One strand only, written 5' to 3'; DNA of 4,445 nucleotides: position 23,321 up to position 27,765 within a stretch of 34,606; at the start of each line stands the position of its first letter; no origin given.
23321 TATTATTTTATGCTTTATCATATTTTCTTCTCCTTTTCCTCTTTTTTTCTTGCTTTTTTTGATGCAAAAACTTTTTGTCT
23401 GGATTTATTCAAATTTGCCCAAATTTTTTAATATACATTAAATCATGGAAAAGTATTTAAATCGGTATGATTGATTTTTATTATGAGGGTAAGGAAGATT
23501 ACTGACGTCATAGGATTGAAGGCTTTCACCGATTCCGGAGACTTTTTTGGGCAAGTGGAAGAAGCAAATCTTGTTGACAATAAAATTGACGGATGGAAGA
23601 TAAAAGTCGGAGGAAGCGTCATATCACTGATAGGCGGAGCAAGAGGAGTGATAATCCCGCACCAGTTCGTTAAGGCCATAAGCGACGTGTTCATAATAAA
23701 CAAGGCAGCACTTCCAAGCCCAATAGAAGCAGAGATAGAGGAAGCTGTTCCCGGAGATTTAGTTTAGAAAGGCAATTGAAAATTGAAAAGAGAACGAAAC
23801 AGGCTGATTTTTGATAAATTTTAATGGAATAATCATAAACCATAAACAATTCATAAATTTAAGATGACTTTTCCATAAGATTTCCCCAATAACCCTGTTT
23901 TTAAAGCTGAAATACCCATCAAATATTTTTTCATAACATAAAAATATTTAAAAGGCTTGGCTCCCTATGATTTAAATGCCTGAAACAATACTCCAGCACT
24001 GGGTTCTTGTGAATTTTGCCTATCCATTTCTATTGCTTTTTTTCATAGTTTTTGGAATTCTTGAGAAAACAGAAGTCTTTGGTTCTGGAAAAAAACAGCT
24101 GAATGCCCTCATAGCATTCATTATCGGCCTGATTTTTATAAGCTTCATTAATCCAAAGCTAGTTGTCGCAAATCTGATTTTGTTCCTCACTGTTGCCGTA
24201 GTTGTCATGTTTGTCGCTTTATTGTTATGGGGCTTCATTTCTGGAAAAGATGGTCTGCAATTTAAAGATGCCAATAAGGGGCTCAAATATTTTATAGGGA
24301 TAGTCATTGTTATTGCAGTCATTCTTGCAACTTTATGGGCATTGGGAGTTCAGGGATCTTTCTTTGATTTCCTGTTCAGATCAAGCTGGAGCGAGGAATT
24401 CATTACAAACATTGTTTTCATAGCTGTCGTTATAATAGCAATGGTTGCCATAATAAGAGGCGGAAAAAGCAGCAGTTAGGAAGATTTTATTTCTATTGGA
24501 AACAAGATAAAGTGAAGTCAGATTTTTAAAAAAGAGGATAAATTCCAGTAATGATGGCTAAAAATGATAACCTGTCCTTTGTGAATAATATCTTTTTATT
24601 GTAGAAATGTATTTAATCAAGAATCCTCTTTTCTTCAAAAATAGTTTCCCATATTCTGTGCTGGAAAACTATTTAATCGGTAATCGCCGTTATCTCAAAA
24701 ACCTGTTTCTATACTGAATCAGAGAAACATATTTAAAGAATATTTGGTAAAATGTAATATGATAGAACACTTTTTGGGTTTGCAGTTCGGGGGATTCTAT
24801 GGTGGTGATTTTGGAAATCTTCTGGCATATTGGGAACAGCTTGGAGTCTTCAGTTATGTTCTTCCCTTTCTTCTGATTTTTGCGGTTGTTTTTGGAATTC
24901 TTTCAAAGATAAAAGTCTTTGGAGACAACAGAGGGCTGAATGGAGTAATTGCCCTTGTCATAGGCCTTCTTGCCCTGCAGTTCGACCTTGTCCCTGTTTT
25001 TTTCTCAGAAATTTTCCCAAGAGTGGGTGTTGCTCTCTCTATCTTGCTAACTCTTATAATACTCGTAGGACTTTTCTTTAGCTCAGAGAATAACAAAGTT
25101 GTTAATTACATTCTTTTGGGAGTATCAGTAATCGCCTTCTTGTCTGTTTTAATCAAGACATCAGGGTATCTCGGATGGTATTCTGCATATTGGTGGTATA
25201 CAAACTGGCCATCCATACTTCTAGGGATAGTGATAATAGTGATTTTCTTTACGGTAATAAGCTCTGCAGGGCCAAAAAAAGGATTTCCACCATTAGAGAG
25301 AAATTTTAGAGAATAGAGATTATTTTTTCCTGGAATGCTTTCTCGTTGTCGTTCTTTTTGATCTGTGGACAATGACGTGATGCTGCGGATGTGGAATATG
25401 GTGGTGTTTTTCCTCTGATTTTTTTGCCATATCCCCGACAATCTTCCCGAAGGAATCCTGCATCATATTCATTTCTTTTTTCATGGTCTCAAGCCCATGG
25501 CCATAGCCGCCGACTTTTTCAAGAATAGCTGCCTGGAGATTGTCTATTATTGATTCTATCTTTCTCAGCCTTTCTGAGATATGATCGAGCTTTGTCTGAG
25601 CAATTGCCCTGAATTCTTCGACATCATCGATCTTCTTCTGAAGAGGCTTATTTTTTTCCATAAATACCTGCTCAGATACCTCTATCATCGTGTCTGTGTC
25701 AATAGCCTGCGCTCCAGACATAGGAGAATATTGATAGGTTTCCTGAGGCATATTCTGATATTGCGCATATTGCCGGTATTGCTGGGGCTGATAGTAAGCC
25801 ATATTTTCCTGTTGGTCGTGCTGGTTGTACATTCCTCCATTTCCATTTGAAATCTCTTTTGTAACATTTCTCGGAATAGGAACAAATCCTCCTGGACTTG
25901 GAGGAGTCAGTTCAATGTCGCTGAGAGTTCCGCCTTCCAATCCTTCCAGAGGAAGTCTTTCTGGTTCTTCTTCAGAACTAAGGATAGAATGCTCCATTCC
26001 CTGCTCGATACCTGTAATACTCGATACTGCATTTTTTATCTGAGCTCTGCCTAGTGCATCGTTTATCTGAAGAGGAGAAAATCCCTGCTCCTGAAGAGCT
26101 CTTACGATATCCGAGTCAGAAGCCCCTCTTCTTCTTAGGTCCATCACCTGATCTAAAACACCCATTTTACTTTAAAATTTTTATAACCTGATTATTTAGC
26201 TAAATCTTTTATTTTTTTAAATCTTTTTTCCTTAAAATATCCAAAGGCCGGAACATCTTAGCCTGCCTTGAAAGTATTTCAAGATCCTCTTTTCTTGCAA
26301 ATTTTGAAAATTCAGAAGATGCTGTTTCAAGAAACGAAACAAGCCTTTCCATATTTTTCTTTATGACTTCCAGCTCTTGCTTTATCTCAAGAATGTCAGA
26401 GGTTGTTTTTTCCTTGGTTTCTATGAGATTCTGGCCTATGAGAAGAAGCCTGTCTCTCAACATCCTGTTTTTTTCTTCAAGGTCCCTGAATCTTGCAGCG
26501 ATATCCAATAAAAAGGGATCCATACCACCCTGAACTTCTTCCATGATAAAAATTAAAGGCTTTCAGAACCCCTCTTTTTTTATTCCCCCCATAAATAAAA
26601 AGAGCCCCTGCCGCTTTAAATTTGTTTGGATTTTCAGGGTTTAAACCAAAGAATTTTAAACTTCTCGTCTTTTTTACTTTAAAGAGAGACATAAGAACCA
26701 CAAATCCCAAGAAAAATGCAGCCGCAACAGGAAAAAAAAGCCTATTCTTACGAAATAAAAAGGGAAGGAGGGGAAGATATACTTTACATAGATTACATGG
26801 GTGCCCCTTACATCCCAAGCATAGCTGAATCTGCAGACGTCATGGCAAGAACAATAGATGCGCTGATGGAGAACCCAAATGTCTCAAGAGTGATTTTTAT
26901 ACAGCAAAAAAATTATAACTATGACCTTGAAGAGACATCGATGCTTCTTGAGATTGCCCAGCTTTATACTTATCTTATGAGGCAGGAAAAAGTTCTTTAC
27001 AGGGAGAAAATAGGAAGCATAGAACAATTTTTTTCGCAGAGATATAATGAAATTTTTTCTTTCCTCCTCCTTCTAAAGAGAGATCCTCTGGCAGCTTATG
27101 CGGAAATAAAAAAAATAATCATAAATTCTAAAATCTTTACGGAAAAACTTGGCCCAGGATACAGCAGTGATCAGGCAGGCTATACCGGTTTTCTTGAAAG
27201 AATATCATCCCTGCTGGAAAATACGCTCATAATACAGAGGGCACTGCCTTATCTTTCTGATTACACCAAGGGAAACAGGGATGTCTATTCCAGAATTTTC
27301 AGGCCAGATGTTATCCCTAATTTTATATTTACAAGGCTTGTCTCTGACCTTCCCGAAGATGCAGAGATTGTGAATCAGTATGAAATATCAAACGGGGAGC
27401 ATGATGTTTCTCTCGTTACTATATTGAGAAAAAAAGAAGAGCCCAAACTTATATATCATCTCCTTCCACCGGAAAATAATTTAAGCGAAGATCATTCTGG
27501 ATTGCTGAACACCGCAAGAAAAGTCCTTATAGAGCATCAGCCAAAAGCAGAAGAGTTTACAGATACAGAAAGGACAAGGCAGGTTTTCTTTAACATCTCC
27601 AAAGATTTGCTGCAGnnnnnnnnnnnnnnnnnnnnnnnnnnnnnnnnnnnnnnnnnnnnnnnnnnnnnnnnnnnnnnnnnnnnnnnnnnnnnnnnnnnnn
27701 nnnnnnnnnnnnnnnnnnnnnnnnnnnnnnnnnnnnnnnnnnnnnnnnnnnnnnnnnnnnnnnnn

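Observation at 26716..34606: Type IV pilus/archaellum-superfamily locus with unusual composition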

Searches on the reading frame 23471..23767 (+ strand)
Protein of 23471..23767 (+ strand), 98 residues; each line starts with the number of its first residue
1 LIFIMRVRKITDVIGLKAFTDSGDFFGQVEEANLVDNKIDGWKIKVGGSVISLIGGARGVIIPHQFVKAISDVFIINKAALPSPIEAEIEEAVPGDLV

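Call 5: search_protein_families(library=pfam, proteins=[window:23471-23767:+], max_evalue=0.01)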
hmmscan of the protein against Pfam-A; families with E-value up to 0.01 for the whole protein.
window:23471-23767:+ (98 aa): 1 family
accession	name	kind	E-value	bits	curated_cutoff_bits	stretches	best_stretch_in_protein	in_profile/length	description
PF05239.21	PRC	-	2.7e-05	24.5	21.2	1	6-77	2-72/78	PRC-barrel domain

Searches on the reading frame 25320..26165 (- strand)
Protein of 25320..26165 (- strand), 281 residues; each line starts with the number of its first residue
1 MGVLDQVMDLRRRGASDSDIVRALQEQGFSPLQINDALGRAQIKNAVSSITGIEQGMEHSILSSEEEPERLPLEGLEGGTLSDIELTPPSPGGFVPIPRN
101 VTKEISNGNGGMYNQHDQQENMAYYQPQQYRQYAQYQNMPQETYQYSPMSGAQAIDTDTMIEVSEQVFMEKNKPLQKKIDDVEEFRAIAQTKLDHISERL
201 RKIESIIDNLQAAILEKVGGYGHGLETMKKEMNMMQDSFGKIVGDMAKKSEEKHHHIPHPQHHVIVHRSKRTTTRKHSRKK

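Call 5: search_protein_families(library=pfam, proteins=[window:25320-26165:-], max_evalue=0.01)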
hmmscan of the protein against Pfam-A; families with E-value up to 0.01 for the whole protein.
window:25320-26165:- (281 aa): 2 families
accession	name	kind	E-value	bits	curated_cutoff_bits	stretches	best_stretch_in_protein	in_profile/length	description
PF03148.19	Tektin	-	0.0081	15.4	34.3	0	173-243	282-351/383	Tektin family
PF01991.23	vATP-synt_E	-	0.0097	15.8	24.2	0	152-253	44-145/199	ATP synthase (E/31 kDa) subunit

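Call 66: search_protein_families(library=ncbifam, proteins=[window:25320-26165:-], max_evalue=0.1)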
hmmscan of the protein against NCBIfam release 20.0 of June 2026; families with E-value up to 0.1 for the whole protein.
window:25320-26165:- (281 aa): 3 families
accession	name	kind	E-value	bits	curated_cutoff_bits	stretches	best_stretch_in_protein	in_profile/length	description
NF038218.1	IcmG_DotF_IVB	equivalog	0.0093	15.7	200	1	112-214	71-161/266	type IVB secretion system protein IcmG/DotF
NF004429.0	PRK05771.2-2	equivalog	0.019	13.7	799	1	175-252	166-239/608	V-type ATP synthase subunit I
NF048001.1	GTP_morpho_1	equivalog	0.03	14.1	50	0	188-210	21-43/70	GTA head formation protein, RCAP_rcc01685 family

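Call 69: search_solved_structures(query=window:25320-26165:-, max_evalue=1)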
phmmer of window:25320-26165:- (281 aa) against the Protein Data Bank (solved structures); distinct sequences matched with E-value up to 1: 8.
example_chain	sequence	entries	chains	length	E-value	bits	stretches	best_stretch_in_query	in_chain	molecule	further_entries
2jee_A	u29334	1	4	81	0.16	14.6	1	141-201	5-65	CELL DIVISION PROTEIN ZAPB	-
6ulx_A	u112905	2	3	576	0.2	14.3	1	27-99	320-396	Amino acid adenylation domain-containing protein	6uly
7muc_AF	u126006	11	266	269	0.2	14.3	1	140-216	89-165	DotF | IcmG (DotF)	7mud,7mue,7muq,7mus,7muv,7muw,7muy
5mfb_A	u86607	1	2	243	0.32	13.6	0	15-81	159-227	YIII(Dq)4CqI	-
1orj_A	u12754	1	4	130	0.4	13.3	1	158-256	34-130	flagellar protein FliS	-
6ulw_A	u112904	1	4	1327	0.56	12.8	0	27-98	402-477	Amino acid adenylation domain-containing protein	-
1ory_A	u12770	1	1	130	0.65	12.6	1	158-256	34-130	flagellar protein FliS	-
1g5z_A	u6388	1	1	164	0.87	12.2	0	146-246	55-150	OUTER SURFACE PROTEIN C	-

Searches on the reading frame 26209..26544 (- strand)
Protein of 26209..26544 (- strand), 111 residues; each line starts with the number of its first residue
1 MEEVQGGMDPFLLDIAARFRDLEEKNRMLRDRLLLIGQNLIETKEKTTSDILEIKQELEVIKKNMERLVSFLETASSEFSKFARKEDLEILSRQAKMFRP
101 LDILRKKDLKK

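Call 5: search_protein_families(library=pfam, proteins=[window:26209-26544:-], max_evalue=0.01)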
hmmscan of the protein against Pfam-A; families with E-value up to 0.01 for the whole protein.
window:26209-26544:- (111 aa): 1 family
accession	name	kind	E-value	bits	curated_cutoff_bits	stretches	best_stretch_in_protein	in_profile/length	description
PF25481.1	Nucleoprot-TPR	-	0.0089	16.5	27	1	54-96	13-55/80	Nucleoprotein TPR-like domain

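Call 66: search_protein_families(library=ncbifam, proteins=[window:26209-26544:-], max_evalue=0.1)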
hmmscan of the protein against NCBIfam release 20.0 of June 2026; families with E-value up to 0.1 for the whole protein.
window:26209-26544:- (111 aa): 0 families

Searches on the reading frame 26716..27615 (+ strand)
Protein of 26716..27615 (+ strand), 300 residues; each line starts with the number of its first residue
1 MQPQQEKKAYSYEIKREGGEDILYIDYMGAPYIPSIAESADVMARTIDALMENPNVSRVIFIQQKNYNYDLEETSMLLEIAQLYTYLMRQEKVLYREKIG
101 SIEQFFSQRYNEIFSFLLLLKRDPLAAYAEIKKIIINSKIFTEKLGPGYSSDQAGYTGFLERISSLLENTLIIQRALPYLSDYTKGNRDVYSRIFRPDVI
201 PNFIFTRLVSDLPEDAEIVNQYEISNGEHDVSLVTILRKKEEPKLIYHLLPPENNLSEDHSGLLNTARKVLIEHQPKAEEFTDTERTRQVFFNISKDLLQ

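Call 52: find_homologous_proteins(query=window:26716-27615:+, max_evalue=0.001)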
Query window:26716-27615:+ (300 aa): 124 proteins with E <= 0.001 among 1830 candidates; the best 120 are listed.
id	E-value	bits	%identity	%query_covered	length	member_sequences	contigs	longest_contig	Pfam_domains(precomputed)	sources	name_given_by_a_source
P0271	3.8e-145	501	73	99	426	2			-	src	-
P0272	1.0e-129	450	67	98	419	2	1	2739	-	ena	-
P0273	1.2e-125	437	67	97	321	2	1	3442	-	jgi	-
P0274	1.9e-124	433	66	100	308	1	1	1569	-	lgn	-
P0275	5.4e-124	431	69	100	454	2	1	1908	-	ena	-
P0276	2.7e-123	429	64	98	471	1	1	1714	-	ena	-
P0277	3.2e-123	429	66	97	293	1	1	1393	-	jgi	-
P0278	3.4e-123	429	64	100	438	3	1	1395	-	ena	-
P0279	1.4e-122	427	66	100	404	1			-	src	-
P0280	1.5e-121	423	62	100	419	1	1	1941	-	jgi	-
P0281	4.4e-121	422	64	100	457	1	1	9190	-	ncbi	ncbi:MAG: hypothetical protein AABY32_00460, partial [Nanoarchaeota archaeon]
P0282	9.5e-121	421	63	100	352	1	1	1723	-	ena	-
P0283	1.9e-120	420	65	100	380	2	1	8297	-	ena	-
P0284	2.4e-120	419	64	99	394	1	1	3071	-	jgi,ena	-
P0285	1.8e-119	416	62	100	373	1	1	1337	-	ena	-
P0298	2.9e-116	406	62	100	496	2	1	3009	PF27254.1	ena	-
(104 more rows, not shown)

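Call 55: search_protein_families(library=pfam, proteins=[P0298], max_evalue=1)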
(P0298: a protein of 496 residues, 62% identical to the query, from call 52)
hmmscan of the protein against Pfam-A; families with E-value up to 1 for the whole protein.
P0298 (496 aa): 3 families
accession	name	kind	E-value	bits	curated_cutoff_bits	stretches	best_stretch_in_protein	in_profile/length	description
PF07454.18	SpoIIP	-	0.044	13.8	24.4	1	53-80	219-247/269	Stage II sporulation protein P (SpoIIP)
PF13191.12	AAA_16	-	0.1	13.5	32.6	1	458-487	21-51/167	AAA ATPase domain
PF01580.24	FtsK_SpoIIIE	-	0.18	11.6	24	1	462-486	41-65/221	FtsK/SpoIIIE family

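Call 61: predict_structure(alignment_id=A3)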
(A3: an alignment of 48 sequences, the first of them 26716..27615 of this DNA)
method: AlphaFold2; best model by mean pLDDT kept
length: 300 residues; sequences in the alignment: 48
mean_pLDDT: 77.4   pTM: 0.65
mean pLDDT of the five models: 77.4, 77.3, 76.7, 76.1, 75.8
residues with pLDDT >= 90: 123; 70-90: 76; 50-70: 60; < 50: 41
segments of 3 or more residues with pLDDT < 50: 1-6, 203-210, 252-256, 269-271, 276-282, 296-300
pLDDT, mean of each block of 10 residues (from residue 1): 50 79 86 91 97 93 85 96 97 92 92 97 95 96 87 94 98 91 79 85 40 71 57 66 58 50 52 49 51 47
secondary structure, 60 per line:
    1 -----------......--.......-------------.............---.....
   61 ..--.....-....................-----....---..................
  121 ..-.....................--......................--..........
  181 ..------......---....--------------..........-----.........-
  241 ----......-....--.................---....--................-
elements in order: E12-17 E20-26 H40-52 E56-62 E65-69 H71-90 H96-99 H103-122 H124-144 H147-168 H171-182 H189-194 E198-201 E216-225 E231-239 E245-250 H252-255 H258-274 H278-281 H284-299

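Call 63: fold_search(model_id=the predicted structure, library=pdb)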
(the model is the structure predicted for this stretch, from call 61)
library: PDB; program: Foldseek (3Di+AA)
matches with E <= 10: 503; with E <= 0.001: 0
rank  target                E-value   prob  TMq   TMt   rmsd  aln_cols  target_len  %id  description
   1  1k20_A                3.9e-01  0.80  0.17  0.17   4.8        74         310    8  Inorganic Pyrophosphatase (family II) from Streptococcus gordonii at 1.5 A resolution (released 2001-10-31)
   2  2eb0_A                5.6e-01  0.21  0.15  0.15  16.8       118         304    8  Crystal structure of Methanococcus jannaschii putative family II inorganic pyrophosphatase (released 2007-08-07)
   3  1wpp_A                5.9e-01  0.47  0.15  0.14   5.4        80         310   11  Structure of Streptococcus gordonii inorganic pyrophosphatase (released 2004-11-23)
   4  3t4n_B                7.4e-01  0.15  0.10  0.24  13.6        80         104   14  Structure of the regulatory fragment of Saccharomyces cerevisiae AMPK in complex with ADP (released 2011-11-09)
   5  1i74_A                8.7e-01  0.44  0.16  0.16   8.4        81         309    7  STREPTOCOCCUS MUTANS INORGANIC PYROPHOSPHATASE (released 2001-06-06)
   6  2ppy_C                9.7e-01  0.06  0.14  0.15  16.0       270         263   10  Crystal structure of Enoyl-CoA hydrates (gk_1992) from Geobacillus Kaustophilus HTA426 (released 2008-05-06)
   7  3te5_B                1.0e+00  0.14  0.10  0.24  13.6        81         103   14  structure of the regulatory fragment of sacchromyces cerevisiae ampk in complex with NADH (released 2011-11-09)
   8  7mcm_B                1.1e+00  0.16  0.12  0.16   4.8        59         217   25  Crystal Structure of Enoyl-CoA hydratase from Mycolicibacterium smegmatis (released 2021-04-14)
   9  4p78_C                1.1e+00  0.60  0.10  0.41   9.7        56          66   23  HicA3 and HicB3 toxin-antitoxin complex (released 2014-08-27)
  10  9e0h_A                1.1e+00  0.51  0.24  0.43   8.4       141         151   15  De novo calcium channel heptamer, CalC6_3 with DHR extensions. Off target multimerization state (released 2025-10-01)
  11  2c7s                  1.3e+00  0.16  0.10  0.10  11.5        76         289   16  Crystal structure of human protein tyrosine phosphatase kappa at 1.95A resolution (released 2007-01-02)
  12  5i8u_D                1.4e+00  0.77  0.11  0.16   2.8        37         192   11  Crystal Structure of the RV1700 (MT ADPRASE) E142Q mutant (released 2016-10-12)
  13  9a6x_B                1.4e+00  0.69  0.11  0.17   5.2        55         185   11  Integrative model of PTAS-EFP by crosslinking MS and deep learning (released 2024-09-18)
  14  2cv9_A                1.4e+00  0.16  0.12  0.13   8.1        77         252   17  Crystal structure of a hypothetical protein from Thermus thermophilus HB8 (released 2005-12-01)
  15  9dzw_A                1.4e+00  0.14  0.17  0.32  12.7       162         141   15  De novo calcium channel hexamer, CalC6_3 with DHR extensions (released 2025-10-01)
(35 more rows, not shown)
